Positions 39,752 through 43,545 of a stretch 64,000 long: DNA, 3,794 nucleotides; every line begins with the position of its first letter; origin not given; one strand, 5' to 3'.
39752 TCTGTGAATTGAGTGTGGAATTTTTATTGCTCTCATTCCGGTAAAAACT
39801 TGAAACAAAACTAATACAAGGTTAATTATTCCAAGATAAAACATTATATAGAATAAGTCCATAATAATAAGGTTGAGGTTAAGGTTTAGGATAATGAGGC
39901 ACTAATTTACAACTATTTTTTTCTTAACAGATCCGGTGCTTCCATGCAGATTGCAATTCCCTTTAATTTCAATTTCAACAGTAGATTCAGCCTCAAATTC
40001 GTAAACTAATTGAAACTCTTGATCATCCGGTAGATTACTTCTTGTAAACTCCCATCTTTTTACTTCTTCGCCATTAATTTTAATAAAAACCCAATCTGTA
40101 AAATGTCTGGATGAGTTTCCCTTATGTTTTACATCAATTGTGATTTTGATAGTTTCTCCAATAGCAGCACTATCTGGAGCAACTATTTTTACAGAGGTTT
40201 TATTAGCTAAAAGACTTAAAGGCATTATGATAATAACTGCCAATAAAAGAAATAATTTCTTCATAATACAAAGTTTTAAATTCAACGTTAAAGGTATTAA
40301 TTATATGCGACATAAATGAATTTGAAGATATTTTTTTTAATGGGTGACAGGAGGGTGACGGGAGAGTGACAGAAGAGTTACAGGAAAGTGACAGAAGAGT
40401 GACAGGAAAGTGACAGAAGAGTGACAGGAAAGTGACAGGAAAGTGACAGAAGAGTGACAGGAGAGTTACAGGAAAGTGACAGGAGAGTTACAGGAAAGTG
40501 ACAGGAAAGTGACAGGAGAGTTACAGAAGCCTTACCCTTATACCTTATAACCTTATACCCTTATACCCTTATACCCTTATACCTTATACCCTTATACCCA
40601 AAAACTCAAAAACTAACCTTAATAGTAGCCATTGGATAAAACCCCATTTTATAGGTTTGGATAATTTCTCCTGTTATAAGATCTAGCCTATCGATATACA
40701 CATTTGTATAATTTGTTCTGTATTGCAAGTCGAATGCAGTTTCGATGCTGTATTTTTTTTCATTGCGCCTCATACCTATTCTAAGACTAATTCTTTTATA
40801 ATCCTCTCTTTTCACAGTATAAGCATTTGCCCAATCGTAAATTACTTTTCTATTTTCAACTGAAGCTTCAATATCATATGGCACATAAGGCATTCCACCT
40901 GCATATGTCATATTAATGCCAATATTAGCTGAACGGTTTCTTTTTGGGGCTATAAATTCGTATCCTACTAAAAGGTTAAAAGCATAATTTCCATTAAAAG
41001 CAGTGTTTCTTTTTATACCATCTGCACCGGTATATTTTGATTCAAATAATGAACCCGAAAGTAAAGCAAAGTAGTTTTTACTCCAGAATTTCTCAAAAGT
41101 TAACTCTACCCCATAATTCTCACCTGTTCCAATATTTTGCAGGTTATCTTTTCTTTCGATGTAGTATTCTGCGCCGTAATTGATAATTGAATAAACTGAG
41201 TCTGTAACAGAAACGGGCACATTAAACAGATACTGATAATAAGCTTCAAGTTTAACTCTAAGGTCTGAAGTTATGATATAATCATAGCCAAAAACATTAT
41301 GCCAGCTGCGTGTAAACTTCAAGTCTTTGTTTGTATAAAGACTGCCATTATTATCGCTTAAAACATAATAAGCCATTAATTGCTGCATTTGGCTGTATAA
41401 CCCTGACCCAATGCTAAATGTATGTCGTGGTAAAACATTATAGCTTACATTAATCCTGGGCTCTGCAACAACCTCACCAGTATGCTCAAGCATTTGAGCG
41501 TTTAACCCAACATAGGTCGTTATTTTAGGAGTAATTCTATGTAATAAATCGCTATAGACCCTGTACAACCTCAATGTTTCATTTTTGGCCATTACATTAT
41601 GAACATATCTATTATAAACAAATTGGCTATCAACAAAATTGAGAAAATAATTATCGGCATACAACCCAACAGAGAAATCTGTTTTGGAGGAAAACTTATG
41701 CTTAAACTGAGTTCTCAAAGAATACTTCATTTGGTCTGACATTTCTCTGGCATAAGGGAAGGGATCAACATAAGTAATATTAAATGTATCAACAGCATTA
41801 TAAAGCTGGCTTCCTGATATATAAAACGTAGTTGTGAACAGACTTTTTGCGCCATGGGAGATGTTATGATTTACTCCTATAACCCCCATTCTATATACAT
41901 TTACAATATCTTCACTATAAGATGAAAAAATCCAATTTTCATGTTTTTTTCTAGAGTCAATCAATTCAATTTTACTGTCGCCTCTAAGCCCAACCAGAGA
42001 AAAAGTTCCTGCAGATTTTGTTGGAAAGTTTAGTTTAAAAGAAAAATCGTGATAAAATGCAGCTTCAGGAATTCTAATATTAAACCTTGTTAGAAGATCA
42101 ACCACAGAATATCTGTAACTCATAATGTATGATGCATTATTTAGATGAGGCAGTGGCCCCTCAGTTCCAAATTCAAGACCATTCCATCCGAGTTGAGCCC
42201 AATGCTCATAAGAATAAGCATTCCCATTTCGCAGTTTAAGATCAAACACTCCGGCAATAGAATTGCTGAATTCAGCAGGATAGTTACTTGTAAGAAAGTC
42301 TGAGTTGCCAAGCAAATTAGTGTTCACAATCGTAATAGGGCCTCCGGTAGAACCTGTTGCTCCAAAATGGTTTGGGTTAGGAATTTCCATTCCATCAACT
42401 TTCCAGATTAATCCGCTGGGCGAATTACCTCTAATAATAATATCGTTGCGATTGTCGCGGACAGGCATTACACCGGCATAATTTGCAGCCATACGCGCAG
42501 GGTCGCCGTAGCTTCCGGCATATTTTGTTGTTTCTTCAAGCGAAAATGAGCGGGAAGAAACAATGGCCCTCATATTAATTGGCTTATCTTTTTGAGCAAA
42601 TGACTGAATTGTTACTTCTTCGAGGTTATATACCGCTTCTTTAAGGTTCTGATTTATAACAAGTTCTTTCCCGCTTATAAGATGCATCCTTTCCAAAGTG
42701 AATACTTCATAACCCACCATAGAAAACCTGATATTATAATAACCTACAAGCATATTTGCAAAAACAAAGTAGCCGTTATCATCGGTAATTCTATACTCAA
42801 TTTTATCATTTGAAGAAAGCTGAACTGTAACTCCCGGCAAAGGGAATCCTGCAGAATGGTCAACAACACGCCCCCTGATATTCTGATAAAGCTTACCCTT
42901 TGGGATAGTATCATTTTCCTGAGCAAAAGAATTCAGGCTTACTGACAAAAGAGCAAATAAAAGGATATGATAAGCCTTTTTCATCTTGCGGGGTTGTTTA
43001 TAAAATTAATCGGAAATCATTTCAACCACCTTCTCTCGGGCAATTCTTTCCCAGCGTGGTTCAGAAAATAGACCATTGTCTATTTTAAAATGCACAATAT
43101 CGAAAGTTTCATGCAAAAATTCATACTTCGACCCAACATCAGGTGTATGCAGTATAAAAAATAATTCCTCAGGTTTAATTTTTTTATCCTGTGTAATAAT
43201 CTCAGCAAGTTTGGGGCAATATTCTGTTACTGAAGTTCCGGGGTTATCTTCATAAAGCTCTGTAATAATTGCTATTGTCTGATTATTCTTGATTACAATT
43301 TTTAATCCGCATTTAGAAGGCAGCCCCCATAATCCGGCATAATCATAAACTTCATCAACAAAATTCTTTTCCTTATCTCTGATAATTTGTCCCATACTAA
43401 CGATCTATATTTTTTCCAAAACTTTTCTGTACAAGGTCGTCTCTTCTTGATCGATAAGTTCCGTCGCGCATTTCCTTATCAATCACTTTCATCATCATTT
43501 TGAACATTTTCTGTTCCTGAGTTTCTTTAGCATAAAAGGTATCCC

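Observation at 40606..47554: Seven-gene accessory operon (HTH, BtrH-like, ACP, sulfotransferase, B12-radical SAM, 129-aa unknown, TonB-type OMP) attached to an aryl-polyene cluster: candidate undescribed tailoring/export system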

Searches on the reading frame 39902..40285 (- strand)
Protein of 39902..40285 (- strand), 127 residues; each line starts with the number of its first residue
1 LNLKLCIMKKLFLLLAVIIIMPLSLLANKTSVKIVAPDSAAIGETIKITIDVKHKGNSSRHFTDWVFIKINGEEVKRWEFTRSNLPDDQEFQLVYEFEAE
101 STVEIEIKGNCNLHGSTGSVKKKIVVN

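Call 12: search_protein_families(library=ncbifam, proteins=[window:39902-40285:-], max_evalue=1e-8)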
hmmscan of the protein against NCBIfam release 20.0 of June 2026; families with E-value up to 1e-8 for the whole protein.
window:39902-40285:- (127 aa): 0 families

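Call 67: search_protein_families(library=pfam, proteins=[window:39902-40285:-], max_evalue=5)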
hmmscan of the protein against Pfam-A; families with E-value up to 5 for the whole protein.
window:39902-40285:- (127 aa): 2 families
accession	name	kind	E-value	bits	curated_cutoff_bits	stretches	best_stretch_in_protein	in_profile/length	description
PF01880.24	Desulfoferrodox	-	3.3e-06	28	22.2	1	33-115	12-93/98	Desulfoferrodoxin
PF13501.12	SoxY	-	0.013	16.2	28.4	1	28-64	13-48/112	Sulfur oxidation protein SoxY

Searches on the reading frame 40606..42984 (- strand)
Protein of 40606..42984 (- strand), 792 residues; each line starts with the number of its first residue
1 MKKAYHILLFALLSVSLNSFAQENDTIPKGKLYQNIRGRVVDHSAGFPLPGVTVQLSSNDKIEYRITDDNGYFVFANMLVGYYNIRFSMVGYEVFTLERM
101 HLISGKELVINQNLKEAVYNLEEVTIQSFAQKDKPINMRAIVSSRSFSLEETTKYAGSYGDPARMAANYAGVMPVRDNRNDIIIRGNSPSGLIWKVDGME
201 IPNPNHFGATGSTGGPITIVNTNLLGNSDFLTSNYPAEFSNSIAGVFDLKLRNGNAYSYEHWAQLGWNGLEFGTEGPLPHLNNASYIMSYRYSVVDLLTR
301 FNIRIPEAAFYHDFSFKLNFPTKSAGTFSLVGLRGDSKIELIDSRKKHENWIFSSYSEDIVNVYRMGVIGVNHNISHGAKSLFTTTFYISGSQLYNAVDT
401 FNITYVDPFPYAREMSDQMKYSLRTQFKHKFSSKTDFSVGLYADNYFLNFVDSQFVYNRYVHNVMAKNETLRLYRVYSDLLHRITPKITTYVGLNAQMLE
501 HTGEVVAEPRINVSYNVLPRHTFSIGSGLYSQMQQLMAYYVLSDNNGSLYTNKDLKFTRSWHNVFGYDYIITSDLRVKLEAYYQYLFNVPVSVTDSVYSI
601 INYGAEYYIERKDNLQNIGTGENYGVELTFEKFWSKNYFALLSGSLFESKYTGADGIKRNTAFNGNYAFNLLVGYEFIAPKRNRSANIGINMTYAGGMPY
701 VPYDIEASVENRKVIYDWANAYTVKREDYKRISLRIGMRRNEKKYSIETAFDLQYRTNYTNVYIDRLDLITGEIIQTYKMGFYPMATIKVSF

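Call 3: search_protein_families(library=pfam, proteins=[window:40606-42984:-], max_evalue=0.01)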
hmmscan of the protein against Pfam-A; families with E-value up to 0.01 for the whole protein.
window:40606-42984:- (792 aa): 5 families
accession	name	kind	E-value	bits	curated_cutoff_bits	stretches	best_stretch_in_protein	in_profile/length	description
PF13620.12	CarboxypepD_reg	-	6.8e-14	52.4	32.3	1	36-114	2-81/82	Carboxypeptidase regulatory-like domain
PF13715.12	CarbopepD_reg_2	-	1e-12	48.4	32.2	1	36-126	1-88/88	CarboxypepD_reg-like domain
PF17210.9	SdrD_B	-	0.00018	22.1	29.7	1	48-96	23-73/112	SdrD B-like domain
PF17802.7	SpaA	-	0.0013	19.2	23.1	1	40-86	7-57/91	Prealbumin-like fold domain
PF25020.1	TTR_TEN1-4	-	0.0029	18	27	0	36-75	9-47/86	Teneurin TTR-like domain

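Call 5: search_protein_families(library=ncbifam, proteins=[window:40606-42984:-], max_evalue=0.01)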
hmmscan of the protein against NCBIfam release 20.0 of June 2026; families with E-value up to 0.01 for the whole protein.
window:40606-42984:- (792 aa): 1 family
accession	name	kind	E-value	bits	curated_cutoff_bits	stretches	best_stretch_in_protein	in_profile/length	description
NF052345.1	S_layer_anammox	exception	0.0013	16.2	1400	1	34-142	1313-1418/1596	Kustd1514 family S-layer glycoprotein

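Call 65: search_solved_structures(query=window:40606-42984:-, max_evalue=1)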
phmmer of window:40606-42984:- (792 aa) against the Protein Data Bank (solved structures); distinct sequences matched with E-value up to 1: 2.
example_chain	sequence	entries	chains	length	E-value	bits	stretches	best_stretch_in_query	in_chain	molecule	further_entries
4wi0_B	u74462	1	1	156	0.55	12.2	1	50-109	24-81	Cellulosomal scaffoldin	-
4u3s_B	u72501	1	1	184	0.73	11.8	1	49-109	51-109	Cellulosomal scaffoldin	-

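Call 67: search_protein_families(library=pfam, proteins=[window:40606-42984:-], max_evalue=5)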
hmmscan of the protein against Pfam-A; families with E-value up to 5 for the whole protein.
window:40606-42984:- (792 aa): 6 families
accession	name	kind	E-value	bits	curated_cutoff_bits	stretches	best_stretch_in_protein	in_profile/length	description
PF13620.12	CarboxypepD_reg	-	6.8e-14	52.4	32.3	1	36-114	2-81/82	Carboxypeptidase regulatory-like domain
PF13715.12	CarbopepD_reg_2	-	1e-12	48.4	32.2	1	36-126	1-88/88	CarboxypepD_reg-like domain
PF17210.9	SdrD_B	-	0.00018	22.1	29.7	1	48-96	23-73/112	SdrD B-like domain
PF17802.7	SpaA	-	0.0013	19.2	23.1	1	40-86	7-57/91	Prealbumin-like fold domain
PF25020.1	TTR_TEN1-4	-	0.0029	18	27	1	36-75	9-47/86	Teneurin TTR-like domain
PF07715.20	Plug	-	0.34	11.9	23.9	1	165-246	28-107/107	TonB-dependent Receptor Plug Domain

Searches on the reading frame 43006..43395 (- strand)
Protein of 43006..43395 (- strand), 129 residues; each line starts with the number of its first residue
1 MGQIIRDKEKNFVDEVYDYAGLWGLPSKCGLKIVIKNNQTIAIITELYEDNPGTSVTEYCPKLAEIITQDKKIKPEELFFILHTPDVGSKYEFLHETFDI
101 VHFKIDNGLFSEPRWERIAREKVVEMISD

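Call 3: search_protein_families(library=pfam, proteins=[window:43006-43395:-], max_evalue=0.01)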
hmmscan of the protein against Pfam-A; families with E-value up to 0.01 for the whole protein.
window:43006-43395:- (129 aa): 0 families

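Call 5: search_protein_families(library=ncbifam, proteins=[window:43006-43395:-], max_evalue=0.01)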
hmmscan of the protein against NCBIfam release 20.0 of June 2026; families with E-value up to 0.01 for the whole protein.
window:43006-43395:- (129 aa): 0 families

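Call 44: find_homologous_proteins(query=window:43006-43395:-, max_evalue=0.001)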
Query window:43006-43395:- (129 aa): 16 proteins with E <= 0.001 among 19 candidates.
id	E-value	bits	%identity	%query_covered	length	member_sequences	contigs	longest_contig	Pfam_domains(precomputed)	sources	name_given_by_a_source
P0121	6.9e-82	290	100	100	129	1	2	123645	-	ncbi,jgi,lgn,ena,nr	ncbi:MAG: hypothetical protein KGZ97_01850 [Bacteroidetes bacterium]|nr:hypothetical protein [Bacter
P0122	2.0e-71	256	88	99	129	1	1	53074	-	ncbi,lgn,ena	-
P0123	6.0e-64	232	78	100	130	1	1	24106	-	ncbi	-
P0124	8.3e-62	225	74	100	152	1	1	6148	-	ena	-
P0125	4.7e-59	216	74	98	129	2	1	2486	-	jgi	jgi:hypothetical protein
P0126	9.2e-50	186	61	98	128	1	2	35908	-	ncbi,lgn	ncbi:MAG: hypothetical protein ACOCWC_02455 [Bacteroidota bacterium]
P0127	4.5e-41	158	53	93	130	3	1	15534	-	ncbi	-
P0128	2.2e-39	152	56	94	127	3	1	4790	-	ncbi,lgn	-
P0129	1.7e-38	149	54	98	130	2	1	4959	-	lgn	-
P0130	4.8e-36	141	55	93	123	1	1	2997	-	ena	-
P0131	7.9e-24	102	41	86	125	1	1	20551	-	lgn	-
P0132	1.6e-22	98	41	91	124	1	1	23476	-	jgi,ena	-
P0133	1.9e-20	91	39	87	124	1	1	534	-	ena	-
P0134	3.6e-19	87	39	88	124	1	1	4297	-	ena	-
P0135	4.4e-17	80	40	87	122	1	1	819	-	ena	-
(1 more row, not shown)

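Call 58: predict_structure(alignment_id=A3)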
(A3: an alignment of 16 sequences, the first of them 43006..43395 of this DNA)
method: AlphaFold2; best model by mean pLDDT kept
length: 129 residues; sequences in the alignment: 16
mean_pLDDT: 85.4   pTM: 0.81
mean pLDDT of the five models: 85.4, 82.6, 82.0, 80.4, 80.1
residues with pLDDT >= 90: 74; 70-90: 38; 50-70: 13; < 50: 4
segments of 3 or more residues with pLDDT < 50: 1-3
pLDDT, mean of each block of 10 residues (from residue 1): 54 89 88 92 88 82 94 94 78 75 93 95 90
secondary structure, 60 per line:
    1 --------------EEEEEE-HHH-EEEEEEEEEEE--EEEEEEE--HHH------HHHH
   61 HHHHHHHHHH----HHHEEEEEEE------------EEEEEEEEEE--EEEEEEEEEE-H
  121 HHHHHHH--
elements in order: E15-20 E26-36 E39-45 H57-70 E78-84 E97-106 E109-118 H120-127

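Call 62: fold_search(model_id=the predicted structure, library=pdb)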
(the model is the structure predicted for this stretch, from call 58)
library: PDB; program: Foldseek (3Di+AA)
matches with E <= 10: 1109; with E <= 0.001: 0
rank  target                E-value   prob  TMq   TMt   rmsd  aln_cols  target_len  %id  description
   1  8s4t_A                1.2e-02  0.47  0.28  0.27  11.6       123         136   16  DNA bound structure of PrgE from plasmid pCF10 (released 2024-05-29)
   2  4d10_F                2.4e-02  0.47  0.28  0.16  10.1       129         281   12  Crystal structure of the COP9 signalosome (released 2014-07-23)
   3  8s4s_B                2.7e-02  0.41  0.29  0.29  11.4       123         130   18  PrgE from plasmid pCF10 (released 2024-05-29)
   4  4wsn_F                3.3e-02  0.41  0.28  0.16  10.3       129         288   10  Crystal structure of the COP9 signalosome, a P1 crystal form (released 2015-12-23)
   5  9u4m_Z                5.4e-02  0.38  0.31  0.16  14.3       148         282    9  Focused refinement of 19S in the substrate-engaged human 26S proteasome bound to midnolin with RPT6 at top of spiral s (released 2026-03-25)
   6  9efq_F                6.5e-02  0.51  0.31  0.17  10.8       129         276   10  Cryo-EM structure of COP9 signalosome precatalytic state with neddylated cullin-2 (released 2025-12-03)
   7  9ph4_F                7.8e-02  0.20  0.22  0.12  14.7       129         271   10  Cryo-EM structure of COP9 signalosome in complex with CSN5i-1a (released 2025-12-03)
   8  9efm_F                9.3e-02  0.44  0.32  0.17  10.6       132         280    8  Cryo-EM structure of COP9 signalosome precatalytic state with neddylated cullin-1 (released 2025-12-03)
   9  4bsz_A                9.9e-02  0.87  0.31  0.23   3.1        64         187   12  Crystal Structure of the Yeast Ribosomal Protein Rps3 in Complex with its Chaperone Yar1 (released 2013-09-04)
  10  5w83_A                9.9e-02  0.21  0.30  0.24  15.6       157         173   10  Rpn8/Rpn11 dimer complex (released 2017-09-06)
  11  8ppl_I4               1.1e-01  0.60  0.32  0.18   7.7        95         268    9  MERS-CoV Nsp1 bound to the human 43S pre-initiation complex (released 2023-10-18)
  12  8amz_U                1.1e-01  0.41  0.30  0.15  10.4       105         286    8  Spinach 19S proteasome (released 2022-08-24)
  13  4qft                  1.1e-01  0.30  0.27  0.22  10.0       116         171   13  Structure of COP9 signalosome complex subunit 6 (released 2014-09-03)
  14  9e77_F                1.1e-01  0.13  0.19  0.11  14.7       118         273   13  Cryo-EM structure of CSN-N8 in complex with CSN5i-3 (released 2025-12-03)
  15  6g2d_B                1.1e-01  0.08  0.18  0.07  11.0       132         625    4  Citrate-induced acetyl-CoA carboxylase (ACC-Cit) filament at 5.4 A resolution (released 2018-06-13)
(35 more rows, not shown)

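Call 67: search_protein_families(library=pfam, proteins=[window:43006-43395:-], max_evalue=5)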
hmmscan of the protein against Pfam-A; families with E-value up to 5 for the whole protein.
window:43006-43395:- (129 aa): 0 families
